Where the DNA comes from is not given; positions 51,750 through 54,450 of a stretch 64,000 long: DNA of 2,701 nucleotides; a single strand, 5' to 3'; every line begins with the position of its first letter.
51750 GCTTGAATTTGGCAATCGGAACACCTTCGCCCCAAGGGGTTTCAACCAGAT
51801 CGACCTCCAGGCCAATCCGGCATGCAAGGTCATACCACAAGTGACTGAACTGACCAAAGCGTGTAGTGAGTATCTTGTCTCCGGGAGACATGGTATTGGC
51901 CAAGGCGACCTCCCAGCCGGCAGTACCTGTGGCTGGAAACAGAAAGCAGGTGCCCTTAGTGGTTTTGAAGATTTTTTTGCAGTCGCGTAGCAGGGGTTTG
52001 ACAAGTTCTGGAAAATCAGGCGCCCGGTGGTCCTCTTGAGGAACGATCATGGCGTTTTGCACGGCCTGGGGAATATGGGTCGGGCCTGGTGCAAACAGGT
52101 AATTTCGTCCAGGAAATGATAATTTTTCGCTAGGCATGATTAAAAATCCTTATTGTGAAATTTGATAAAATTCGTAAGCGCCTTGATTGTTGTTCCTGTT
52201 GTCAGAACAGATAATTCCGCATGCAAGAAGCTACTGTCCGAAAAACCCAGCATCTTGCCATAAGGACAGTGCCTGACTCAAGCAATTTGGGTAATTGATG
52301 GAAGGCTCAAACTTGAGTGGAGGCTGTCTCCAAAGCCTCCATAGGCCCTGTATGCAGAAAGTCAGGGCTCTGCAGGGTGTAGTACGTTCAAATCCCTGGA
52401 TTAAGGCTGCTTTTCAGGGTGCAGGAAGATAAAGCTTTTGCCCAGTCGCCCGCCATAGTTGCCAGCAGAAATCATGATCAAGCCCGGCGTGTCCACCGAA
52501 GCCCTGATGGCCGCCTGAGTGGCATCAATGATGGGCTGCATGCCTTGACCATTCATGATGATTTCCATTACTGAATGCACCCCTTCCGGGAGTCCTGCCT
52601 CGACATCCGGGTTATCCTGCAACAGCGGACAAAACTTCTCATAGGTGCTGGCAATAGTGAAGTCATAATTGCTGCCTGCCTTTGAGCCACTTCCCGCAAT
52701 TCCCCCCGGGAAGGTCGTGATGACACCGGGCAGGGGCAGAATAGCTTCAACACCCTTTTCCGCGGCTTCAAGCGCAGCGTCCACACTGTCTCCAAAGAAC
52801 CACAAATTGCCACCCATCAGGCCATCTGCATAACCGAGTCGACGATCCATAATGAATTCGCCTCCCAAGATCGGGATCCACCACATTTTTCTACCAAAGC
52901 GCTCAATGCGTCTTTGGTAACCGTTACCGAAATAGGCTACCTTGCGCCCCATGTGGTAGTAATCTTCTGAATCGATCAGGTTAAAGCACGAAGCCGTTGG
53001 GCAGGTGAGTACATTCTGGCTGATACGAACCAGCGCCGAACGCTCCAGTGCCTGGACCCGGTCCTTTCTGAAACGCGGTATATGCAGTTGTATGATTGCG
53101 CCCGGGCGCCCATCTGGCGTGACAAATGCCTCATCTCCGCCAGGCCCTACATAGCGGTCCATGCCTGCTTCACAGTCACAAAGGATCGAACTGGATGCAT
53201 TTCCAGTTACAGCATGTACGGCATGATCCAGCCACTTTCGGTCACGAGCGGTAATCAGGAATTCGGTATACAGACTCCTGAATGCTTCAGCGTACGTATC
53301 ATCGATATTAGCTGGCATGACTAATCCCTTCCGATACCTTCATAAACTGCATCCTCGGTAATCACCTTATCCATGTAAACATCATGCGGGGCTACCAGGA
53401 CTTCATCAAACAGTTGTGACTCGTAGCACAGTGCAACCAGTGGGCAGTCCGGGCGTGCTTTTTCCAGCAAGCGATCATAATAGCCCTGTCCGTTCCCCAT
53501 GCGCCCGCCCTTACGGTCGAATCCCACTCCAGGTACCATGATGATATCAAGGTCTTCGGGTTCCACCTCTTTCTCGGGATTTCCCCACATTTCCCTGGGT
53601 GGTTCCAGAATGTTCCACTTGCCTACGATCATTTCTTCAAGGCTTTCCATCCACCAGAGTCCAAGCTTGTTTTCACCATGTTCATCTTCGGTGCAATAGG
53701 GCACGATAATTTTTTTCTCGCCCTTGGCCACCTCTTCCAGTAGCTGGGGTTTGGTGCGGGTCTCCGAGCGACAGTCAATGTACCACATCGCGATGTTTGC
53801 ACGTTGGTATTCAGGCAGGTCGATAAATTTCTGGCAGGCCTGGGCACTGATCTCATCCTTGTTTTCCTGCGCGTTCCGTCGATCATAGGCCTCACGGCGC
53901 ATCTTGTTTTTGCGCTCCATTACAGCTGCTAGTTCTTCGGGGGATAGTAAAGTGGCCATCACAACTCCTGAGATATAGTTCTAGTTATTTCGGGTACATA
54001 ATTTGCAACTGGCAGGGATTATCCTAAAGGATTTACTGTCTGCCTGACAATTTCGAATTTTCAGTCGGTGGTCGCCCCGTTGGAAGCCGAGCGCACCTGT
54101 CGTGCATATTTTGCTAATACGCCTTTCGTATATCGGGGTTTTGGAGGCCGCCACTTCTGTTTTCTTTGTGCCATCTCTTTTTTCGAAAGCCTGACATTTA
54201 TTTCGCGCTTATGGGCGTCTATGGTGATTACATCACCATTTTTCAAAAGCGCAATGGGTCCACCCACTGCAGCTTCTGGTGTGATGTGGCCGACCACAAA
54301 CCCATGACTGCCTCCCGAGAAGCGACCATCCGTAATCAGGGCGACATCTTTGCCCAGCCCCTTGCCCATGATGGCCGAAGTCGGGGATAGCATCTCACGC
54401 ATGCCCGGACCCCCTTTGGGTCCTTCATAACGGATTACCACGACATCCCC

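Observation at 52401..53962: Orphan Ftr translationally coupled to a 5-formyl-THF cyclo-ligase paralogue at the head of a serine-cycle cluster that lacks fch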

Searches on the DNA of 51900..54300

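Call 44: search_rna_families(source=window, start=51900, end=54300, threshold=evalue, max_evalue=1)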
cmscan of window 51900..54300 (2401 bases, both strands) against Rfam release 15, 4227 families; matches with E-value up to 1: 0.
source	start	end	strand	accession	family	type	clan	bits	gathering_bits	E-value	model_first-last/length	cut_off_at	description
